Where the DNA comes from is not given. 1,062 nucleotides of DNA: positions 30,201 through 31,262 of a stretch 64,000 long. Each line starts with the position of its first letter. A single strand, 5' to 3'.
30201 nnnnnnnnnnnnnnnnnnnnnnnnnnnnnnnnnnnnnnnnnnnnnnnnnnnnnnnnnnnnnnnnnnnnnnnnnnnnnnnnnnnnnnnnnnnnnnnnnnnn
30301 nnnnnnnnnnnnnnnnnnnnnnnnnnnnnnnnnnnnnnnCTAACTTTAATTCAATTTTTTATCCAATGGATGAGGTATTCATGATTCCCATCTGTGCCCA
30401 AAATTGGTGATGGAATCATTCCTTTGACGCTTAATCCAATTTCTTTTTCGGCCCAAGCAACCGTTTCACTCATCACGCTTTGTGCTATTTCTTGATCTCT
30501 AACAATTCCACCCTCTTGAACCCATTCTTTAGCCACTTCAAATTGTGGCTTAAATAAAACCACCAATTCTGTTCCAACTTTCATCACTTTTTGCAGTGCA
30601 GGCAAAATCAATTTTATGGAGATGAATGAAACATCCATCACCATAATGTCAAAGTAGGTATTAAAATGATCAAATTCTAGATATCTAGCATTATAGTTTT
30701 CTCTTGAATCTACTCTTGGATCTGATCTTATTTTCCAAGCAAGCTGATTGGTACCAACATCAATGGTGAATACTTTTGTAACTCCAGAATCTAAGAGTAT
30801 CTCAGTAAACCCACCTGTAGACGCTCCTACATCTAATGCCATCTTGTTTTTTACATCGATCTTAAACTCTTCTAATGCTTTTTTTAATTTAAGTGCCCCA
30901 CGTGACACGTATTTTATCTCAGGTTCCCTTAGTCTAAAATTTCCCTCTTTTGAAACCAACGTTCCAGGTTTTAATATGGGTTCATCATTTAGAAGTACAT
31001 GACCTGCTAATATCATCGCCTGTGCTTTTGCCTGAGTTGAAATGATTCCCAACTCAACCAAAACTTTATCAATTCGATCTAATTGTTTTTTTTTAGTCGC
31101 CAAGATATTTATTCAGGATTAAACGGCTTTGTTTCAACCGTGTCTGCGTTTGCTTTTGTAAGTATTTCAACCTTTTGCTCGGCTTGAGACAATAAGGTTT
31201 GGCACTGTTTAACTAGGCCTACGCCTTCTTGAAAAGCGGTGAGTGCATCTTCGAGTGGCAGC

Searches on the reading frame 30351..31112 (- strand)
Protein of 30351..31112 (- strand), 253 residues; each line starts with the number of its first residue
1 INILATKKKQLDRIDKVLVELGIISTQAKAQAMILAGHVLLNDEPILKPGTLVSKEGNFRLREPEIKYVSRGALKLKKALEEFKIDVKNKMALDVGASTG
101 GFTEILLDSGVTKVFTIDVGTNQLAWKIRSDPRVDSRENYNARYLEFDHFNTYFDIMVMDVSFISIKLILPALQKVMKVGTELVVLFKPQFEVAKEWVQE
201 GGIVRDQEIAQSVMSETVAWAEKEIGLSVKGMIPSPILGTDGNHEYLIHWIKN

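Call 66: search_protein_families(library=pfam, proteins=[window:30351-31112:-], max_evalue=0.00001)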
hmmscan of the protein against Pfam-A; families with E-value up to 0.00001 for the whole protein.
window:30351-31112:- (253 aa): 2 families
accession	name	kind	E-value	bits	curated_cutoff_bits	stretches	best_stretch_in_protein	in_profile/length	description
PF01728.25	FtsJ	-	8.6e-40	137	24.1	1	68-249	1-178/181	FtsJ-like methyltransferase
PF01479.30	S4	-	4e-12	46.1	22.8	1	13-55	2-44/48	S4 domain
